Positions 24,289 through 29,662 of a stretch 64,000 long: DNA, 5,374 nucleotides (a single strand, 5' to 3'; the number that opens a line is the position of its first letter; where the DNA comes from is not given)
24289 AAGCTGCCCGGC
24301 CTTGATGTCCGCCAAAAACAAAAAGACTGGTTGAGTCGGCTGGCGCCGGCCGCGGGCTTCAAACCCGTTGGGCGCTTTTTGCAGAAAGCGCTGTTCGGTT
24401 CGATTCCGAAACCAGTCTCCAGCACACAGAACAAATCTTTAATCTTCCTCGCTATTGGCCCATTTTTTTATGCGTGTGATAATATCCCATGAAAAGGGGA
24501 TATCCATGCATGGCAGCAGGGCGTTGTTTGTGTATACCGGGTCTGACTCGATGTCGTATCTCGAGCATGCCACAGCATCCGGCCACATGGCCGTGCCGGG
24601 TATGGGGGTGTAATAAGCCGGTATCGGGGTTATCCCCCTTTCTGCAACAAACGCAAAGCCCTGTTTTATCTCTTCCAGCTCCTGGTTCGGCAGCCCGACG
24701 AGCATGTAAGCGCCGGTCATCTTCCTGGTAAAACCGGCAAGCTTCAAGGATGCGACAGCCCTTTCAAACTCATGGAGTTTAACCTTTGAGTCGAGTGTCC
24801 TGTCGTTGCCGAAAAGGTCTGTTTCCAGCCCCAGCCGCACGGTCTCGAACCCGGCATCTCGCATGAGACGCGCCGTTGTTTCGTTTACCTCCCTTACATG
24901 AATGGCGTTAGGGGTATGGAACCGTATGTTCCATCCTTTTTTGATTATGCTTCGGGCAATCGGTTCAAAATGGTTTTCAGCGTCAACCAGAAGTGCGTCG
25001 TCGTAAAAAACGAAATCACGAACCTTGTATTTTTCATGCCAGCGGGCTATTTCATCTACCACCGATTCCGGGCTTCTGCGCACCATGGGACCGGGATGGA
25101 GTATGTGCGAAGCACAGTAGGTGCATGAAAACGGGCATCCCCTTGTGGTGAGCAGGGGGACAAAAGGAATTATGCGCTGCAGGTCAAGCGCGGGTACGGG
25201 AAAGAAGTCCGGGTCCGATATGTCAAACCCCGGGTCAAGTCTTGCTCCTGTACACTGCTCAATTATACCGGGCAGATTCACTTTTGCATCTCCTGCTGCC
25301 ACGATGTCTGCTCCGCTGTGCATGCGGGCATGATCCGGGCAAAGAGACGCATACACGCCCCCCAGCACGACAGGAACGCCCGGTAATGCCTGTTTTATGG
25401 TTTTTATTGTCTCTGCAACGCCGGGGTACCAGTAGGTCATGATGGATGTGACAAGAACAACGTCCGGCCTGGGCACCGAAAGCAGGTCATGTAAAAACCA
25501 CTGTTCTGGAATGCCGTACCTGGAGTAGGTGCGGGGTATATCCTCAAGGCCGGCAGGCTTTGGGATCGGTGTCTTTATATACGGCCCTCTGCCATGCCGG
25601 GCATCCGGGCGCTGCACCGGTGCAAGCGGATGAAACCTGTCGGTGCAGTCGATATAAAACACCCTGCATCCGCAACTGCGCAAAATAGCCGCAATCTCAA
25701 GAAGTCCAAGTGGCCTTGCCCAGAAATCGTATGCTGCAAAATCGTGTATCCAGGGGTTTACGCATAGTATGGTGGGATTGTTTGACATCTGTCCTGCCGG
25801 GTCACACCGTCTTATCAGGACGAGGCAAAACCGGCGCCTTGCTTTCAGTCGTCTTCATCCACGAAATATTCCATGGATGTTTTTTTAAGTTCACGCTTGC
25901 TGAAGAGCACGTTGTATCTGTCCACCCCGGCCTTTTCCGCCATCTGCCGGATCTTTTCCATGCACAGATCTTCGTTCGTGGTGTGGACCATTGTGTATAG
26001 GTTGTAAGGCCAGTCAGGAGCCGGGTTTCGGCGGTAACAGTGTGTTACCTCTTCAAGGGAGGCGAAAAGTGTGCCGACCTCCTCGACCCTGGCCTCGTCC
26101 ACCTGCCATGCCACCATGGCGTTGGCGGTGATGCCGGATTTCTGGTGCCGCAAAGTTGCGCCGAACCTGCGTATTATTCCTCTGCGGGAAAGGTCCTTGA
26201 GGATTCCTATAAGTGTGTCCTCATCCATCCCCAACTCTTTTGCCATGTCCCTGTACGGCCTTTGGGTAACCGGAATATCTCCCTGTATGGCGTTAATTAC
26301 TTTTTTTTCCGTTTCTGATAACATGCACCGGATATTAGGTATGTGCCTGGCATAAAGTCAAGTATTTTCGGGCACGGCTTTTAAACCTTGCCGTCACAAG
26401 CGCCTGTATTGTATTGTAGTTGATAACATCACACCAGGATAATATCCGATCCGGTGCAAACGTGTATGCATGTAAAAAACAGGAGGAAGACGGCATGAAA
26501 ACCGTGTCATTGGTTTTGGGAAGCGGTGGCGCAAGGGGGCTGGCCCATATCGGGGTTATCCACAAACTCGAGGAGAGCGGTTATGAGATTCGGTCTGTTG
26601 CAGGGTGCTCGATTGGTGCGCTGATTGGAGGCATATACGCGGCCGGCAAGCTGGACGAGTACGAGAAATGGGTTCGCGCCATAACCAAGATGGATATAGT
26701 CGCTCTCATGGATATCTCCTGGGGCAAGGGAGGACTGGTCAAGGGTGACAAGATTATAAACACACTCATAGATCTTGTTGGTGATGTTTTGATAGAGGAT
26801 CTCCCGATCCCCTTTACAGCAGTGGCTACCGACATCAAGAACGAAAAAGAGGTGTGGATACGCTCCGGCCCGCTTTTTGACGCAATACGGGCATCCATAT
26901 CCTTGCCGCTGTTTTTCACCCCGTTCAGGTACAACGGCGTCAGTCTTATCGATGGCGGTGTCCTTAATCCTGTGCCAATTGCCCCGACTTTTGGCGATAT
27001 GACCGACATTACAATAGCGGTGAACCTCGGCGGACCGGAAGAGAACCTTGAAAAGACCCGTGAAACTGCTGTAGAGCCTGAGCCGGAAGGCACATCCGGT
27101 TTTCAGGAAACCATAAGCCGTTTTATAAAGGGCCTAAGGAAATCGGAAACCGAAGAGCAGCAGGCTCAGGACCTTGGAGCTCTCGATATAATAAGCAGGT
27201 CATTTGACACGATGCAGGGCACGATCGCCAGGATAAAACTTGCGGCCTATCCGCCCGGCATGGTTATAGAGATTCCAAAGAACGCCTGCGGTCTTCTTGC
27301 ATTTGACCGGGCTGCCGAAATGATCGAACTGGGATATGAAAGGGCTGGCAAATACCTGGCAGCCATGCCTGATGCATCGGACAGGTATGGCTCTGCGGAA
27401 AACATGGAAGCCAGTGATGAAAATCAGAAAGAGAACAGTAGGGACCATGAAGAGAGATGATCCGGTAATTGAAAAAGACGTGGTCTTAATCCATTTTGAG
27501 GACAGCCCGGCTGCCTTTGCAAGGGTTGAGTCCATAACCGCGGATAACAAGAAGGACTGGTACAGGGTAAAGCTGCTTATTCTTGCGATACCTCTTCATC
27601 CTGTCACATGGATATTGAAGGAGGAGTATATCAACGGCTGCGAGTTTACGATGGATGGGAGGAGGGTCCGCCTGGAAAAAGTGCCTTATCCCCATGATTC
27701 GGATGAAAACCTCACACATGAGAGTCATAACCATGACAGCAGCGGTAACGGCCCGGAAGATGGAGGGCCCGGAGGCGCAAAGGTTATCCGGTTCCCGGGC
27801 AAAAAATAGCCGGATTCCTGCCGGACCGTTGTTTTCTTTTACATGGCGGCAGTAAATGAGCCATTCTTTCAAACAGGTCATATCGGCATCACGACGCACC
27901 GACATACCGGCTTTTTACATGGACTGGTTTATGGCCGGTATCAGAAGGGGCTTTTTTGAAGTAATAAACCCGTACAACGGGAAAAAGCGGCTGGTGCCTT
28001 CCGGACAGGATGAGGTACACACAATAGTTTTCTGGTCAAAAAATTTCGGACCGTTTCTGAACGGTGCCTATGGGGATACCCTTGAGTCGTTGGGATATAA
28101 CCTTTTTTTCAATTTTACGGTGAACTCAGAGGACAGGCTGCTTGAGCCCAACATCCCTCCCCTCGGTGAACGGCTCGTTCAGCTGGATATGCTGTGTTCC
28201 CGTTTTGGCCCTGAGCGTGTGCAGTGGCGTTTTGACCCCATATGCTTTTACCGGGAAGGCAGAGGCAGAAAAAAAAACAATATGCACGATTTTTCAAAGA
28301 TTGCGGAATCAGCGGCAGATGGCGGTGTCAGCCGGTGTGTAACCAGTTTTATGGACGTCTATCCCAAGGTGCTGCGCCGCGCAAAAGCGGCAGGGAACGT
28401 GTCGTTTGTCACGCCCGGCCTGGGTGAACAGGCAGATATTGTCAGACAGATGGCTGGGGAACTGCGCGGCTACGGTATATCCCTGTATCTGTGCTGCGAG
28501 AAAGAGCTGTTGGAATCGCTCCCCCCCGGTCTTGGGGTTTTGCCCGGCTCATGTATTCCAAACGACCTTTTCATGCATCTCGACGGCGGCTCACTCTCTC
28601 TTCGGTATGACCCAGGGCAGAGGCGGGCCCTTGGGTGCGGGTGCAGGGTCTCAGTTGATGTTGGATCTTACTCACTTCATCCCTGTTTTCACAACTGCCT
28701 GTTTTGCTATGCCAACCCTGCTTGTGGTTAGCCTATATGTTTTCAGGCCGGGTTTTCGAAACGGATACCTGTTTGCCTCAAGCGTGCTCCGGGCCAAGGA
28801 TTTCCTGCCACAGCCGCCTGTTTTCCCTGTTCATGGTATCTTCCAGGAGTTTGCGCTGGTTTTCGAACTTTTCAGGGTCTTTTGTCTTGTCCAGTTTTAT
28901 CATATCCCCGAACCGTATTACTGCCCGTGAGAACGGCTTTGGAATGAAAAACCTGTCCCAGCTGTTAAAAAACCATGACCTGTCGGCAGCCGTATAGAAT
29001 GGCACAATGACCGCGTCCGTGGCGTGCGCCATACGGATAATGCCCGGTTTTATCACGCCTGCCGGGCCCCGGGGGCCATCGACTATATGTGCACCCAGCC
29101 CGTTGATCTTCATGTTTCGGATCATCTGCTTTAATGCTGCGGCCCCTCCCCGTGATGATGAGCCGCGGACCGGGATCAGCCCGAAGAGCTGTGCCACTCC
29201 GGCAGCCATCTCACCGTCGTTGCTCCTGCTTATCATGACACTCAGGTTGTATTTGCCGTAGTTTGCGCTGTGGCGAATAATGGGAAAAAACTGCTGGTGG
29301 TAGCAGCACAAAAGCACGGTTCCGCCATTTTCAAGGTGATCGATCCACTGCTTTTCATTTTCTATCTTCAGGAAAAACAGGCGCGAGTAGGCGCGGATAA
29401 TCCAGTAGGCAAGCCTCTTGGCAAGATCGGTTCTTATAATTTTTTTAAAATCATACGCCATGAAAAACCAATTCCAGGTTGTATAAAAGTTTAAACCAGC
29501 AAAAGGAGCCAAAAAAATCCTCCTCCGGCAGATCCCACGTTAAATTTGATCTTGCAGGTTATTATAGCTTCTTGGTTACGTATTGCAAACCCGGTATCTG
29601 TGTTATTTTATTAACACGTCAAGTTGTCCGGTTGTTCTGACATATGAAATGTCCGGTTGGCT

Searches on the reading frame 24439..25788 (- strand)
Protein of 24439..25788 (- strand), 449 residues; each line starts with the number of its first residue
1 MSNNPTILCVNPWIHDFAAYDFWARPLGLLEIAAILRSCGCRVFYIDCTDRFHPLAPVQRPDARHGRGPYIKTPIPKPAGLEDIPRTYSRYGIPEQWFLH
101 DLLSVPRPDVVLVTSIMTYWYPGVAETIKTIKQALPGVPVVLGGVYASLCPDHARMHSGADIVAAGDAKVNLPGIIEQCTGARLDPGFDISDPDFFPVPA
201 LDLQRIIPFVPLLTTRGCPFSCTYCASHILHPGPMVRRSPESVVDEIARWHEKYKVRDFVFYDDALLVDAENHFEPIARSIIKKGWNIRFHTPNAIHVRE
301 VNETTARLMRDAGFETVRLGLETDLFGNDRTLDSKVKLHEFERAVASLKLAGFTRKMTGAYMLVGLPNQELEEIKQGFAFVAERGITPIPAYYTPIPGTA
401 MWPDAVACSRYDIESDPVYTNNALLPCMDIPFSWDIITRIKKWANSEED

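Call 49: search_protein_families(library=pfam, proteins=[window:24439-25788:-], max_evalue=0.00001)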
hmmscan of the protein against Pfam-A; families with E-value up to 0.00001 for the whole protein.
window:24439-25788:- (449 aa): 2 families
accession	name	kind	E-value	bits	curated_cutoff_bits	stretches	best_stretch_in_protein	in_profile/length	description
PF02310.24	B12-binding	-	2.7e-13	50.2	32.1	1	107-171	51-116/121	B12 binding domain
PF04055.27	Radical_SAM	-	2.9e-13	50.7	29.5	1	214-376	3-161/166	Radical SAM superfamily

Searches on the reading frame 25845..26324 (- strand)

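Call 49: search_protein_families(library=pfam, proteins=[window:25845-26324:-], max_evalue=0.00001)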
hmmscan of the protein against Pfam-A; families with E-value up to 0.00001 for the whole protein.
window:25845-26324:- (159 aa): 2 families
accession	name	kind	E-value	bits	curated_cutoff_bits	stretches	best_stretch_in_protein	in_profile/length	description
PF17805.7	AsnC_trans_reg2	-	1e-32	112.6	27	1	62-147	1-86/86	AsnC-like ligand binding domain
PF22451.2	NirdL-like_HTH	-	2.2e-18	66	27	1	6-52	1-47/47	Siroheme decarboxylase NirDL-like HTH domain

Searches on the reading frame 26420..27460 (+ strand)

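Call 49: search_protein_families(library=pfam, proteins=[window:26420-27460:+], max_evalue=0.00001)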
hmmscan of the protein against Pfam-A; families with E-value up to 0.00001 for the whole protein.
window:26420-27460:+ (346 aa): 1 family
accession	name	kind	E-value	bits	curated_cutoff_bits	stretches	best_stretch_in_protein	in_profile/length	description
PF01734.28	Patatin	-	7e-30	105.1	27.7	1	31-189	1-189/191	Patatin-like phospholipase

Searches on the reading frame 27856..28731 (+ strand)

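Call 49: search_protein_families(library=pfam, proteins=[window:27856-28731:+], max_evalue=0.00001)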
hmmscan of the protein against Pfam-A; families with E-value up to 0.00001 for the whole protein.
window:27856-28731:+ (291 aa): 1 family
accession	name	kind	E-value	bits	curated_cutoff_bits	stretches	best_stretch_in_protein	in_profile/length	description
PF08902.16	DUF1848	-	2.9e-69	234.2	30.5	1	8-286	1-262/262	Domain of unknown function (DUF1848)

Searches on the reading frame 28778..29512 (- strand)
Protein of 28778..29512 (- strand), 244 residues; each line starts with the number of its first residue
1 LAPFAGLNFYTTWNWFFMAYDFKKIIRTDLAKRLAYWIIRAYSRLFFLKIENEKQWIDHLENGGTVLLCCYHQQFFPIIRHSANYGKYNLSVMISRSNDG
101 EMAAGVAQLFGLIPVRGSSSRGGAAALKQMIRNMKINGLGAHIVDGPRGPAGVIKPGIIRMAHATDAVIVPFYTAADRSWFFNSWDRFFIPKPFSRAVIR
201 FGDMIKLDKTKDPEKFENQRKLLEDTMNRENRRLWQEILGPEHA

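Call 49: search_protein_families(library=pfam, proteins=[window:28778-29512:-], max_evalue=0.00001)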
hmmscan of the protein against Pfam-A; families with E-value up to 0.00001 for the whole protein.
window:28778-29512:- (244 aa): 1 family
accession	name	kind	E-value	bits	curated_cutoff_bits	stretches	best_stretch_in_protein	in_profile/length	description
PF04028.18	DUF374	-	1.1e-23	83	26.8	1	86-151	4-69/69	Domain of unknown function (DUF374)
